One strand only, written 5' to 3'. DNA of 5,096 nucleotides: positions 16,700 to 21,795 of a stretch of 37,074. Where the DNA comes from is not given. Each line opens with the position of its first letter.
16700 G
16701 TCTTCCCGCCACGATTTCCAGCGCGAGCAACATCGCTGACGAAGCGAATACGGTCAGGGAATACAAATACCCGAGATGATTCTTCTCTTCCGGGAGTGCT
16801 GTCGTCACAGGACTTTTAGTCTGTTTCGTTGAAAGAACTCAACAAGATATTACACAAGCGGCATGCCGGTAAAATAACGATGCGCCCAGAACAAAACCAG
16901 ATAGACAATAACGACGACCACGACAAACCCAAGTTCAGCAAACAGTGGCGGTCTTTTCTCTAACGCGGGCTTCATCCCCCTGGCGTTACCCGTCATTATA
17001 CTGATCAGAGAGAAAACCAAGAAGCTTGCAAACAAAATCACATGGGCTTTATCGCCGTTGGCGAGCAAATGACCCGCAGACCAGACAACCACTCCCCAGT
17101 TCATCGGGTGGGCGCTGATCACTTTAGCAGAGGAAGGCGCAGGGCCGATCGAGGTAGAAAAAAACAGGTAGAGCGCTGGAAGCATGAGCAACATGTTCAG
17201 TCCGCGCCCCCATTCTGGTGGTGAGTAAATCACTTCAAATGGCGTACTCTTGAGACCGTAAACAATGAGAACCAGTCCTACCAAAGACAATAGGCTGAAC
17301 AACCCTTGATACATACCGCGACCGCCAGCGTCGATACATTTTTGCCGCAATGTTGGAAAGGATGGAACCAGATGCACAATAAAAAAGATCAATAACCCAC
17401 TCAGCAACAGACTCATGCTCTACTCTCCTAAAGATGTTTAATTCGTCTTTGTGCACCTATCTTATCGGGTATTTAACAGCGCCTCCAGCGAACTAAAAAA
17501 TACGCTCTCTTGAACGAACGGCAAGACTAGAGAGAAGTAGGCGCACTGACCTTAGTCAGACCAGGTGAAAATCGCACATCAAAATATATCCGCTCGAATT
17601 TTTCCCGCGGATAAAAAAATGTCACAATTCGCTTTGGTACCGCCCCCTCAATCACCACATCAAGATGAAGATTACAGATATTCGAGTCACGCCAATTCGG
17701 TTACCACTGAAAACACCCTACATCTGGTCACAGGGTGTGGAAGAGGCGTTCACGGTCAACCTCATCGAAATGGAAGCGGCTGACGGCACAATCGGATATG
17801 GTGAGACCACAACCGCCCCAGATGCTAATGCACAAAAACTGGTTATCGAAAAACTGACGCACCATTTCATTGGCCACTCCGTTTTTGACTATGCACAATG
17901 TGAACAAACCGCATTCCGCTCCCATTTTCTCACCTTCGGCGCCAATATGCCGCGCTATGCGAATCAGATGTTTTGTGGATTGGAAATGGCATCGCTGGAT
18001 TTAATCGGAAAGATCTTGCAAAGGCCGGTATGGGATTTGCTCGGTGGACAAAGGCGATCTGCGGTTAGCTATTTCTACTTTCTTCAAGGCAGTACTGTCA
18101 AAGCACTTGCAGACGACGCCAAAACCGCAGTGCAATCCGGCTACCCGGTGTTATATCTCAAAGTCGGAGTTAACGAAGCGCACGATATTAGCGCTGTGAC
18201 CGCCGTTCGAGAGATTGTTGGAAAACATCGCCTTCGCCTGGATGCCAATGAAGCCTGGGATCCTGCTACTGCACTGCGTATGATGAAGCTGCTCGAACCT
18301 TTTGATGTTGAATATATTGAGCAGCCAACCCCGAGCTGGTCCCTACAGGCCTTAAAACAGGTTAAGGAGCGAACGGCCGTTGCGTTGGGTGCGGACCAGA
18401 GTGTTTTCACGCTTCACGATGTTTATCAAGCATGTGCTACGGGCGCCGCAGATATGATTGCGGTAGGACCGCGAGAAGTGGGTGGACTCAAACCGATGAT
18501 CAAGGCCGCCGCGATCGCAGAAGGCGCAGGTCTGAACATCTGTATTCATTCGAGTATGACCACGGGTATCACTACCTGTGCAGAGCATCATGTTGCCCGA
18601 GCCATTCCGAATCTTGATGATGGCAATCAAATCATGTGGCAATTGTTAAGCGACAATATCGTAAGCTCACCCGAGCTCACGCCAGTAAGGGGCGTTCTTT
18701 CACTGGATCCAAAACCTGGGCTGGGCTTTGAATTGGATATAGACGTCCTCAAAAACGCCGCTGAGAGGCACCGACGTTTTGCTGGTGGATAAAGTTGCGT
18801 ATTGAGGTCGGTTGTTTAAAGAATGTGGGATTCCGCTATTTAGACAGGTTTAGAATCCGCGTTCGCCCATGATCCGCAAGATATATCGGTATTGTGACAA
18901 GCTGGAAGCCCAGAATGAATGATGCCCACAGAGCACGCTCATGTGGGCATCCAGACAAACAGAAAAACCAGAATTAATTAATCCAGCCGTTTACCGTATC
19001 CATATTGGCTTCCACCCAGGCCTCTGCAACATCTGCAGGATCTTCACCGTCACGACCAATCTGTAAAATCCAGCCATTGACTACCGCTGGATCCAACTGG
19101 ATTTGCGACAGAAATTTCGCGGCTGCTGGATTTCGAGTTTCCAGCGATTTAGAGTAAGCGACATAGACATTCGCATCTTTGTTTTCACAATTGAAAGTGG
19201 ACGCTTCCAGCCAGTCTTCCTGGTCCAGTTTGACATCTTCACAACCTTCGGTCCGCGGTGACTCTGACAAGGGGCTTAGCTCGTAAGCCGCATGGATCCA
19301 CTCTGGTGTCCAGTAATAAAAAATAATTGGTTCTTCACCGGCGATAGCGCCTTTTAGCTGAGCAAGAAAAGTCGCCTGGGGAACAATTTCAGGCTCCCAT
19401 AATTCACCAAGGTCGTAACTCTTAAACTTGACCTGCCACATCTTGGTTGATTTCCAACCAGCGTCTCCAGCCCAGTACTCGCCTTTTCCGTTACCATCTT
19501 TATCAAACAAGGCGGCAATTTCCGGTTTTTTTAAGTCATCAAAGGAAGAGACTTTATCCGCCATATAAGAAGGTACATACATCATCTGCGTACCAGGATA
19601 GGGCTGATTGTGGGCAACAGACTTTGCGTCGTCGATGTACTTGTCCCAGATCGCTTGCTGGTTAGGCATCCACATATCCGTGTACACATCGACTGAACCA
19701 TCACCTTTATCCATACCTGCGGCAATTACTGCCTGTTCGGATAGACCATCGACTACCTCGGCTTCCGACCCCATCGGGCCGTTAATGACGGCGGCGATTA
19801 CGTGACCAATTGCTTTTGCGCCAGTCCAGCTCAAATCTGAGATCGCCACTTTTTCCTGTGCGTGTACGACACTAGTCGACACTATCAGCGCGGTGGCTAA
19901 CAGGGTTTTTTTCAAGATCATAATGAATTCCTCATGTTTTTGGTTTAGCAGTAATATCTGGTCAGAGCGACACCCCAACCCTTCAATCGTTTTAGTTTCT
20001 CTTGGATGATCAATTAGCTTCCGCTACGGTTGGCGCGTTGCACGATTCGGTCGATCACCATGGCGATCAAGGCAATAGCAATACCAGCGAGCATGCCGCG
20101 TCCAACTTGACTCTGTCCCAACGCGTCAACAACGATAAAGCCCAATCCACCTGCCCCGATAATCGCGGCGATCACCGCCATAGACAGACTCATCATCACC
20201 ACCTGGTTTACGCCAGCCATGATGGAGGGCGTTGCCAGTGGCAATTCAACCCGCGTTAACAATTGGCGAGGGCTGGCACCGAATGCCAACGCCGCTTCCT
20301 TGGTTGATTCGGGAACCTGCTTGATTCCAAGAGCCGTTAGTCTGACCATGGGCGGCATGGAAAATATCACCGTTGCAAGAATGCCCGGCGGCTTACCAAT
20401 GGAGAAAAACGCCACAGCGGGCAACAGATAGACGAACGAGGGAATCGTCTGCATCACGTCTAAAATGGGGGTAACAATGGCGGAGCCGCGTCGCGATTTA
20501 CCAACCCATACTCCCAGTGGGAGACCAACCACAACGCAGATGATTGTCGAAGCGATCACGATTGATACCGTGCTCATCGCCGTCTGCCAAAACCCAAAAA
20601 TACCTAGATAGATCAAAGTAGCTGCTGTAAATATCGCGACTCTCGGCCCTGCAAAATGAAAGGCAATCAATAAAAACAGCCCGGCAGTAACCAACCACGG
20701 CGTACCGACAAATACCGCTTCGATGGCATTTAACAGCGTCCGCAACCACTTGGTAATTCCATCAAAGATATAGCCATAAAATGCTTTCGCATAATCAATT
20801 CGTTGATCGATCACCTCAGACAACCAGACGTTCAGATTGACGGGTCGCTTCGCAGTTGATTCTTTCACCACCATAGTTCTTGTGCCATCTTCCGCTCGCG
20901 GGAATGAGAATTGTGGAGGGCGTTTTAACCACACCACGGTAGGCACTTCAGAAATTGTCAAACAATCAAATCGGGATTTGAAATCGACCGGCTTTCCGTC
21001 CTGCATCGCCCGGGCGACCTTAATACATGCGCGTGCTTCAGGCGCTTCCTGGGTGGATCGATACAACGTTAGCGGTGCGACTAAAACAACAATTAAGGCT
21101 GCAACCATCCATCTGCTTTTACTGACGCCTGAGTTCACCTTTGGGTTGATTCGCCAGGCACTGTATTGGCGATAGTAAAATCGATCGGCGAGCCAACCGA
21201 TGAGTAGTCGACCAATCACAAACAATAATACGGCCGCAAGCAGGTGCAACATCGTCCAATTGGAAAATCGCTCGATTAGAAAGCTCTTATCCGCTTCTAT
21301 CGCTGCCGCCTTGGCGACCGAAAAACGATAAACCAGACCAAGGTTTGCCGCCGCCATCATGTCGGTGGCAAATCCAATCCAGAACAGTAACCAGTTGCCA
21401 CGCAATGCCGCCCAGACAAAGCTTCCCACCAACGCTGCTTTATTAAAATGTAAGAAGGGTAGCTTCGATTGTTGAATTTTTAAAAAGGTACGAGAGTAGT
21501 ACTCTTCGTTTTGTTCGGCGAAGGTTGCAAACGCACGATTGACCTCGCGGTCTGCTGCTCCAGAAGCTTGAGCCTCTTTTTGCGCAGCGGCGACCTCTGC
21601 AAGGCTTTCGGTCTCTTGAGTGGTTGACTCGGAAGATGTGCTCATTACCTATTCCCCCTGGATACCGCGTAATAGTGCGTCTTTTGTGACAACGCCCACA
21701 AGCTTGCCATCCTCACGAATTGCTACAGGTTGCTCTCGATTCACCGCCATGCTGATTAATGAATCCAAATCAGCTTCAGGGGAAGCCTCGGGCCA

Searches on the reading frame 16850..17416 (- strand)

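Call 48: search_protein_families(library=pfam, proteins=[window:16850-17416:-], max_evalue=0.00001)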
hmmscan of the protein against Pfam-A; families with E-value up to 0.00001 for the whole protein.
window:16850-17416:- (188 aa): 1 family
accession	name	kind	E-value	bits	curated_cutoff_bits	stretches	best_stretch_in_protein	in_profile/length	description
PF07298.16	NnrU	-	4.9e-45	153.9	24.7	1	4-186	2-187/188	NnrU protein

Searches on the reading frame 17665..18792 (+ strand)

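Call 48: search_protein_families(library=pfam, proteins=[window:17665-18792:+], max_evalue=0.00001)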
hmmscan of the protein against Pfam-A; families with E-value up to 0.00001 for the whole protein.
window:17665-18792:+ (375 aa): 2 families
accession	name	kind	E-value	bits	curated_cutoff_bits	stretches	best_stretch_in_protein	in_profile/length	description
PF13378.12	MR_MLE_C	-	5.6e-49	167.2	29.4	1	148-360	2-218/219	Enolase C-terminal domain-like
PF02746.21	MR_MLE_N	-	4.2e-09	37.1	22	1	6-127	4-117/117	Mandelate racemase / muconate lactonizing enzyme, N-terminal domain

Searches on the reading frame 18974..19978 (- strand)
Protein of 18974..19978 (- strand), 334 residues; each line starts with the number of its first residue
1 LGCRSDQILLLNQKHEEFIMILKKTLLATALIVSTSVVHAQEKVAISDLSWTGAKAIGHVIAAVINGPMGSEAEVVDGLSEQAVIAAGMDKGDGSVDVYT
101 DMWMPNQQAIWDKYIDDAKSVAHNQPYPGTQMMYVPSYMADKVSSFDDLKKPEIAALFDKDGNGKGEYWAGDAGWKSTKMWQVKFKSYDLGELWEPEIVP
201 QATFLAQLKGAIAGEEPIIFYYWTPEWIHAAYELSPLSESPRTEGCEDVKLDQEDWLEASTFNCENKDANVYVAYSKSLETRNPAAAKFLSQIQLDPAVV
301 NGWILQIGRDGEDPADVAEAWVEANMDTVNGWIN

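Call 48: search_protein_families(library=pfam, proteins=[window:18974-19978:-], max_evalue=0.00001)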
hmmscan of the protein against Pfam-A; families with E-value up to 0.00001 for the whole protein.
window:18974-19978:- (334 aa): 1 family
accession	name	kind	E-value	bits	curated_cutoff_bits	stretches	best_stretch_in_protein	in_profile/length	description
PF04069.17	OpuAC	-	4.4e-41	141.6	21.2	1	43-323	2-256/257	Substrate binding domain of ABC-type glycine betaine transport system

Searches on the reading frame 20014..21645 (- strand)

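Call 48: search_protein_families(library=pfam, proteins=[window:20014-21645:-], max_evalue=0.00001)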
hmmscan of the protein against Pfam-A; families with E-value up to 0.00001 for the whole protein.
window:20014-21645:- (543 aa): 1 family
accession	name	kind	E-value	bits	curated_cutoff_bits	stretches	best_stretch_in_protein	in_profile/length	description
PF00528.27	BPD_transp_1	-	2.5e-24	86.5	26.4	1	374-534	1-174/184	Binding-protein-dependent transport system inner membrane component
